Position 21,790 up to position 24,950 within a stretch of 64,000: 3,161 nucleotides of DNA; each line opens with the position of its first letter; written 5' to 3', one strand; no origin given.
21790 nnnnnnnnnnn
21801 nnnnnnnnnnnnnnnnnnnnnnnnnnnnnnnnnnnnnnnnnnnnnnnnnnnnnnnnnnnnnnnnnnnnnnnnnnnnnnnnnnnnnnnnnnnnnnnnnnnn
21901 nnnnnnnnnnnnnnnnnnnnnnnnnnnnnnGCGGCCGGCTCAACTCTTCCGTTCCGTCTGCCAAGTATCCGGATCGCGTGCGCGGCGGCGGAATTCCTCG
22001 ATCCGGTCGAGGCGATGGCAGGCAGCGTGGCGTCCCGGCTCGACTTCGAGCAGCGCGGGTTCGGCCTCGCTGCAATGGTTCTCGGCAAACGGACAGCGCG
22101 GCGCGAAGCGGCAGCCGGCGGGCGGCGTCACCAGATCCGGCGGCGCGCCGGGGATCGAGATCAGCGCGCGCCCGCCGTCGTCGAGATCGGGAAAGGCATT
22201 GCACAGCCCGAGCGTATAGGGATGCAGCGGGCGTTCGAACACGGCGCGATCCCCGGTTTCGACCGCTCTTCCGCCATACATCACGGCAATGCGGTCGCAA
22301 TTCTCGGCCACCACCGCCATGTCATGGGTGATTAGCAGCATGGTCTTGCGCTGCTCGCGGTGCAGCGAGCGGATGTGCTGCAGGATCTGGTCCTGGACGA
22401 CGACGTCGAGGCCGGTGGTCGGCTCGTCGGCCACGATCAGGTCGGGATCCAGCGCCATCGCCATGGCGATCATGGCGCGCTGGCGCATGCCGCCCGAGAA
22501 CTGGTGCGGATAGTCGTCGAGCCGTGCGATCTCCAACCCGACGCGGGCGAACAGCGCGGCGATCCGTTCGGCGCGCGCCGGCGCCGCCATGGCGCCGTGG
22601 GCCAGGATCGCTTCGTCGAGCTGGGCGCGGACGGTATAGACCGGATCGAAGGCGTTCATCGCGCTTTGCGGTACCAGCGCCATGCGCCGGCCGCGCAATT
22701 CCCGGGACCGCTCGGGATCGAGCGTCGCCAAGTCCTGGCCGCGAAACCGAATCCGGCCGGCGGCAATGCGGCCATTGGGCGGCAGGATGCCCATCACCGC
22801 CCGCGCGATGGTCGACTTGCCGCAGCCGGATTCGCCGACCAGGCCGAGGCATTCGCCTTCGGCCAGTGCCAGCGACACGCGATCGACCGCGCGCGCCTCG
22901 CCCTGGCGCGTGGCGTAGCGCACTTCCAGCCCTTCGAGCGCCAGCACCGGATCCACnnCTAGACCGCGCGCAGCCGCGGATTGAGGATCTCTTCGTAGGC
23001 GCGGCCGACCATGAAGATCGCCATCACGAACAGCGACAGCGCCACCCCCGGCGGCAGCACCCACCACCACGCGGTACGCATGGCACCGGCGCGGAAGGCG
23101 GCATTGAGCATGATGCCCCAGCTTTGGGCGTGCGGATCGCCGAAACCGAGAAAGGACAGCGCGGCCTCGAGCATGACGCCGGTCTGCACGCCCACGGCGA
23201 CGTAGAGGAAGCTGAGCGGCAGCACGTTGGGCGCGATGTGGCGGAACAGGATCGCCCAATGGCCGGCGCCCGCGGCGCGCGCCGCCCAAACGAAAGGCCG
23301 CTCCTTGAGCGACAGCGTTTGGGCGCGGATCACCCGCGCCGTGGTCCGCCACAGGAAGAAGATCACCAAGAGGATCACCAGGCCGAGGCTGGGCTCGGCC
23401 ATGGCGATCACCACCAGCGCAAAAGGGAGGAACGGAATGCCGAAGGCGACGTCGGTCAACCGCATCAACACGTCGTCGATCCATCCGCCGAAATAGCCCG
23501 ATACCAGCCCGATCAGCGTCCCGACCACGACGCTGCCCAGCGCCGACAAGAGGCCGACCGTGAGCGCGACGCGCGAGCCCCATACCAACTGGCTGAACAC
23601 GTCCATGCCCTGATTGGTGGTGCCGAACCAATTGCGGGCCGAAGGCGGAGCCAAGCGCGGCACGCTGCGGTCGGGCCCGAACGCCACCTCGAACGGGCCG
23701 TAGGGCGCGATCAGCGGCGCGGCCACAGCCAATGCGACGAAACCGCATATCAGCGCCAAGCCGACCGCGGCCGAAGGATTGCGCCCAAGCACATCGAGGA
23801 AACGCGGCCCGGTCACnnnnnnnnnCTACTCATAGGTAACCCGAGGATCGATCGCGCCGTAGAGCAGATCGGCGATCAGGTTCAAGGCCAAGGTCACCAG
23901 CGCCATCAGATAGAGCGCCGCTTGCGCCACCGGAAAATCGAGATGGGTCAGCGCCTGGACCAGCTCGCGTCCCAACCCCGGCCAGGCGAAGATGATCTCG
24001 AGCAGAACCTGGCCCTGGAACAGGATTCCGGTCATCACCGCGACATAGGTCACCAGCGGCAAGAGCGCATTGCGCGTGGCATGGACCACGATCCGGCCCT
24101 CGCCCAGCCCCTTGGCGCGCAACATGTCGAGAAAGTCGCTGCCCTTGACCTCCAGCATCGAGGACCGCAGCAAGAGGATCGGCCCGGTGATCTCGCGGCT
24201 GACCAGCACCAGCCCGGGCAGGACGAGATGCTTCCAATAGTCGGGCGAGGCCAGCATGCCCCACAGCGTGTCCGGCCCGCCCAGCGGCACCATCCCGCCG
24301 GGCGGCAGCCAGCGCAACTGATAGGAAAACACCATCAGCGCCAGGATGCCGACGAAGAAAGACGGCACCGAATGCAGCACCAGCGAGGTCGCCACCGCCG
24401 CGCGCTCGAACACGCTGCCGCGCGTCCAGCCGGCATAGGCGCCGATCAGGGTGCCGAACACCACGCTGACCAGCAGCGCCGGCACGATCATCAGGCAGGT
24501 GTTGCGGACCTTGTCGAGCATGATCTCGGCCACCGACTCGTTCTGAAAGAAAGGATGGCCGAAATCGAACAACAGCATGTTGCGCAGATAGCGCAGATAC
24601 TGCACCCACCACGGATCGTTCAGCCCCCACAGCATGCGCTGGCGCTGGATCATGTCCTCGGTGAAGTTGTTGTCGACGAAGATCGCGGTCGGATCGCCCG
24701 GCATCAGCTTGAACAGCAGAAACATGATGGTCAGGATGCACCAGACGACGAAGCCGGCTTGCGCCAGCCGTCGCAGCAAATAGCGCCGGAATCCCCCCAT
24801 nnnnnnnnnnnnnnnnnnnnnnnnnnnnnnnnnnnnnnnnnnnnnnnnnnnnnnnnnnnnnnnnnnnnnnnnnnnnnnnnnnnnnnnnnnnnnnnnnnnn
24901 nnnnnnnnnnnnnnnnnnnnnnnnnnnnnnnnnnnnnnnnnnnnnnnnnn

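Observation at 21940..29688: Dpp/Opp-type ABC operon interrupted by two PEP-mutase-family paralogs, with the two ATPase genes 5 kb apart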

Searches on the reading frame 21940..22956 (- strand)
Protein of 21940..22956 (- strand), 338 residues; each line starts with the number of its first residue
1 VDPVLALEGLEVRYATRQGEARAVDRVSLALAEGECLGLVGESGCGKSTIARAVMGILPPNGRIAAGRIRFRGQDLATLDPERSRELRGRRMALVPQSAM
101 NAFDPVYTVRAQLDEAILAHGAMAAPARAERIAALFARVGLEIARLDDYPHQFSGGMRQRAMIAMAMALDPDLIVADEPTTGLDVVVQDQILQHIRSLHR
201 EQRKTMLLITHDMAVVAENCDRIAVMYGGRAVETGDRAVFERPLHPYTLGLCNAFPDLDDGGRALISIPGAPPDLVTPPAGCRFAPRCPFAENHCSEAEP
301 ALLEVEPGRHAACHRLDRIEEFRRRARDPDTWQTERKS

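Call 3: search_protein_families(library=pfam, proteins=[window:21940-22956:-])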
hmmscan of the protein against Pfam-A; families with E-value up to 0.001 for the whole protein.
window:21940-22956:- (338 aa): 6 families
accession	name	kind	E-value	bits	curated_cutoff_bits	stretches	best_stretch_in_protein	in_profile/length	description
PF00005.33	ABC_tran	-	3.8e-29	102.5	25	1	25-181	2-137/137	ABC transporter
PF08352.17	oligo_HPY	-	2.5e-19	69.9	27.1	1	232-295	1-65/65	Oligopeptide/dipeptide transporter, C-terminal region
PF18321.7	3HCDH_RFF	-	8.2e-06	26.5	23.6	0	118-150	37-69/69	3-hydroxybutyryl-CoA dehydrogenase reduced Rossmann-fold domain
PF13304.12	AAA_21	-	4e-05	24.3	27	0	149-216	234-303/304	AAA domain, putative AbiEii toxin, Type IV TA system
PF01078.27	Mg_chelatase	-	0.00032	20.6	20.3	1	18-61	6-49/207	Magnesium chelatase, subunit ChlI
PF13191.12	AAA_16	-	0.00071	20.5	32.6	0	33-87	21-73/167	AAA ATPase domain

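Call 4: search_protein_families(library=ncbifam, proteins=[window:21940-22956:-])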
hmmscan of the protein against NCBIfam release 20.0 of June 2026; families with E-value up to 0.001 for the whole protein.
window:21940-22956:- (338 aa): 187 families (the best 25 are shown)
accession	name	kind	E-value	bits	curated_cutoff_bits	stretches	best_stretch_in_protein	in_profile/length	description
NF008246.0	PRK11022.1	equivalog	1.6e-87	293.7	541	1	5-315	4-316/326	dipeptide ABC transporter ATP-binding protein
NF007010.1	PRK09473.1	subfamily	6.8e-87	291.2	575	1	5-315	2-313/318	oligopeptide ABC transporter ATP-binding protein OppD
NF008453.0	PRK11308.1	subfamily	2.8e-77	260.2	408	1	18-321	32-331/334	dipeptide ABC transporter ATP-binding protein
NF043079.1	MMSYN1_0167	equivalog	6.4e-74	249.7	740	2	83-317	299-536/561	oligopeptide ABC transporter ATP-binding protein OppD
NF011713.0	PRK15134.1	equivalog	4.8e-67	226.8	834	1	3-257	4-262/529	microcin C ABC transporter ATP-binding protein YejF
TIGR02770.1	nickel_nikD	equivalog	1.9e-66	223.8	318.7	1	24-252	2-226/230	nickel import ATP-binding protein NikD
NF011659.0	PRK15079.1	equivalog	7.2e-66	222.2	540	1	19-317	35-332/334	murein tripeptide/oligopeptide ABC transporter ATP binding protein OppF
NF043071.1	DppF_dipep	equivalog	1.7e-63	215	660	1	20-318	35-329/331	dipeptide ABC transporter ATP-binding subunit DppF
NF011674.0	PRK15093.1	equivalog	1.2e-62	211.9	627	1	3-314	2-322/330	putrescine export ABC transporter ATP-binding protein SapD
NF047576.1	opine_ATP_CntF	equivalog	2.8e-62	210.4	385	1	16-254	12-252/264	staphylopine uptake ABC transporter ATP-binding protein CntF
NF047578.1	opine_ATP_CntD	equivalog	3.6e-62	210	380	1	16-254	12-252/266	staphylopine uptake ABC transporter ATP-binding protein CntD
NF007613.0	PRK10261.1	equivalog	1.8e-60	205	1077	1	4-259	12-276/623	glutathione ABC transporter ATP-binding protein GsiA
TIGR02769.1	nickel_nikE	equivalog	2.3e-55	187.9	332.55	1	17-239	20-237/265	nickel import ATP-binding protein NikE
NF007739.0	PRK10419.1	subfamily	2.8e-49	168.1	354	1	17-236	21-235/268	nickel ABC transporter ATP-binding protein NikE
NF043078.1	MMSYN1_0168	equivalog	4.5e-47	161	800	2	130-256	471-598/649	oligopeptide ABC transporter ATP-binding protein OppF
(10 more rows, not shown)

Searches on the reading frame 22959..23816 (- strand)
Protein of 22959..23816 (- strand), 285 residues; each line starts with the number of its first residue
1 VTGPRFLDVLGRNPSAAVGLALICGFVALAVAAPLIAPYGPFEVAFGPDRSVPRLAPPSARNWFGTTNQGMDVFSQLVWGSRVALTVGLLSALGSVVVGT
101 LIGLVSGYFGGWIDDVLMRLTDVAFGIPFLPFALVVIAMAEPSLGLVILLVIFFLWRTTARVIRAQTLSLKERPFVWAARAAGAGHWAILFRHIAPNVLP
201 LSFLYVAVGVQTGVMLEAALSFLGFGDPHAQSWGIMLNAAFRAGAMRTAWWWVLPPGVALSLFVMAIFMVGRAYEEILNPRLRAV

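Call 3: search_protein_families(library=pfam, proteins=[window:22959-23816:-])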
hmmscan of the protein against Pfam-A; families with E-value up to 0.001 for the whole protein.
window:22959-23816:- (285 aa): 2 families
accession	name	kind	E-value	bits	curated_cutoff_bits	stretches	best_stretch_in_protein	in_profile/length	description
PF00528.27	BPD_transp_1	-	6.3e-21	75.4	26.4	1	99-283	1-183/184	Binding-protein-dependent transport system inner membrane component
PF12911.12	OppC_N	-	5.9e-07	29.7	23.9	1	10-58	10-53/53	N-terminal TM domain of oligopeptide transport permease C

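Call 4: search_protein_families(library=ncbifam, proteins=[window:22959-23816:-])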
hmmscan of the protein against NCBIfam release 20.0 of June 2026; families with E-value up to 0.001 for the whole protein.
window:22959-23816:- (285 aa): 16 families
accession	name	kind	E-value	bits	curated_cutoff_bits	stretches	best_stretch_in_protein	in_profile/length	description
NF045476.1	Opp4C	equivalog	2.8e-69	233.5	350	1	11-281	11-278/278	oligopeptide ABC transporter permease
TIGR02790.1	nickel_nikC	equivalog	9.5e-53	179.4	358.45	1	17-278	2-257/258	nickel ABC transporter permease subunit NikC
NF045473.1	Opp1C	equivalog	3.8e-52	177.3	350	1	12-282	3-267/267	nickel/cobalt ABC transporter permease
NF045474.1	Opp2C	equivalog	5.6e-52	176.7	300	1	54-275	12-232/236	nickel transporter permease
NF011662.0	PRK15082.1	equivalog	3.4e-48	164.5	484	1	16-283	39-301/303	glutathione ABC transporter permease GsiD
NF008160.0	PRK10913.1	equivalog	5.3e-44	150.8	483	1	6-283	22-299/300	dipeptide ABC transporter permease DppC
NF007738.0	PRK10417.1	equivalog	6.4e-44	150.5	335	1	13-283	8-272/277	nickel ABC transporter permease subunit NikC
NF007376.0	PRK09881.1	equivalog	1.8e-42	145.3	434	1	6-282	23-293/298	D,D-dipeptide ABC transporter permease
NF045475.1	Opp3C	equivalog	1.1e-41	143.1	450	1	62-283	108-328/328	oligopeptide ABC transporter permease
NF011935.0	PRK15406.1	equivalog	1.8e-41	142.9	433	1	18-281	41-300/302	oligopeptide ABC transporter permease OppC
NF047573.1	opine_perm_CntC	exception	1.4e-39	136.1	440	1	12-282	7-271/271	staphylopine uptake ABC transporter permease subunit CntC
NF043080.1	MMSYN1_0166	equivalog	8.8e-36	123.4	370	1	13-282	37-305/307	oligopeptide ABC transporter permease OppC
NF011596.0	PRK15021.1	subfamily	1.5e-27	96.5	439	1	40-279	101-336/341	microcin C ABC transporter permease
NF011691.0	PRK15111.1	equivalog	8.2e-22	78.1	379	1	13-273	26-286/296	putrescine export ABC transporter permease SapC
NF045470.1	Opp2B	equivalog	1.6e-06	27.6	350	1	69-218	79-241/300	nickel ABC transporter permease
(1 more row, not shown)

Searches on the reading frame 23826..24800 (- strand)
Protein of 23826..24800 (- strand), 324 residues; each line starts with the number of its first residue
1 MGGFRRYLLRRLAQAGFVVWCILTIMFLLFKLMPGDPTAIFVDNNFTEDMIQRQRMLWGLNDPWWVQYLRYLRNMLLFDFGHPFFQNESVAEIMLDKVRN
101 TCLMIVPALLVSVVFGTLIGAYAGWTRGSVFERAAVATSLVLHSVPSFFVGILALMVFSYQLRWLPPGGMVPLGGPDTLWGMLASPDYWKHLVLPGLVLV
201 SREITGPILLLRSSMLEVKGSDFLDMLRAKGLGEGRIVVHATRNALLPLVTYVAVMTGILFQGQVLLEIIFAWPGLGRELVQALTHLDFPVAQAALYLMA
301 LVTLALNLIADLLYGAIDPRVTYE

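Call 3: search_protein_families(library=pfam, proteins=[window:23826-24800:-])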
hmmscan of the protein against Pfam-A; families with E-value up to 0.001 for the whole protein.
window:23826-24800:- (324 aa): 2 families
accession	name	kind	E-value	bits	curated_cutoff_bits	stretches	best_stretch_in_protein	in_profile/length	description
PF00528.27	BPD_transp_1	-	1.8e-32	113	26.4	1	116-322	1-183/184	Binding-protein-dependent transport system inner membrane component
PF19300.4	BPD_transp_1_N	-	3.8e-10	40.4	23.8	1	6-76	3-73/114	Binding-prot-dependent transport system membrane comp, N-term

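Call 4: search_protein_families(library=ncbifam, proteins=[window:23826-24800:-])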
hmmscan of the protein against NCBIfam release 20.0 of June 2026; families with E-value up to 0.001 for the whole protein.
window:23826-24800:- (324 aa): 15 families
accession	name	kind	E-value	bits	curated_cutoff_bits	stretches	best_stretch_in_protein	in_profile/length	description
NF045470.1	Opp2B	equivalog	5.5e-66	222.8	350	1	11-321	1-299/300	nickel ABC transporter permease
NF045472.1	Opp4B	equivalog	3.8e-64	217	450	1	6-321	3-318/319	oligopeptide ABC transporter permease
NF045469.1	Opp1B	equivalog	2.1e-56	191.7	380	1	5-321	2-306/307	nickel/cobalt ABC transporter permease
TIGR02789.1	nickel_nikB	equivalog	7.1e-54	183.3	447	1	5-322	2-307/314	nickel ABC transporter permease subunit NikB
NF045471.1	Opp3B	equivalog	2.8e-52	178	480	1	5-321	2-302/308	oligopeptide ABC transporter permease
NF008161.0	PRK10914.1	equivalog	6.6e-52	176.7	590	1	7-322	4-336/339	dipeptide ABC transporter permease DppB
NF011661.0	PRK15081.1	equivalog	3e-48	164.9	463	1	7-323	4-305/306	glutathione ABC transporter permease GsiC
NF007677.0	PRK10352.1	equivalog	9.8e-48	162.8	433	1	6-322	3-307/314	nickel ABC transporter permease subunit NikB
NF007008.0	PRK09471.1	equivalog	2.3e-39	135.7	388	1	6-323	3-306/306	oligopeptide ABC transporter permease OppB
NF011712.0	PRK15133.1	subfamily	2.1e-32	112.5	445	1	50-324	85-362/364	microcin C ABC transporter permease YejB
NF011690.0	PRK15110.1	equivalog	1.7e-24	86.8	432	2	189-317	180-308/321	putrescine export ABC transporter permease SapB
NF043081.1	MMSYN1_0165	equivalog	9.3e-19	67.7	350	1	86-322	163-385/388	oligopeptide ABC transporter permease OppB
NF045473.1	Opp1C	equivalog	6.1e-06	25.8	350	0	95-156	64-123/267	nickel/cobalt ABC transporter permease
TIGR00974.1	3a0107s02c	equivalog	0.00021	20.5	193.45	1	95-162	53-122/272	phosphate ABC transporter permease PstA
NF047573.1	opine_perm_CntC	exception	0.00022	20.7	440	0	94-156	67-127/271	staphylopine uptake ABC transporter permease subunit CntC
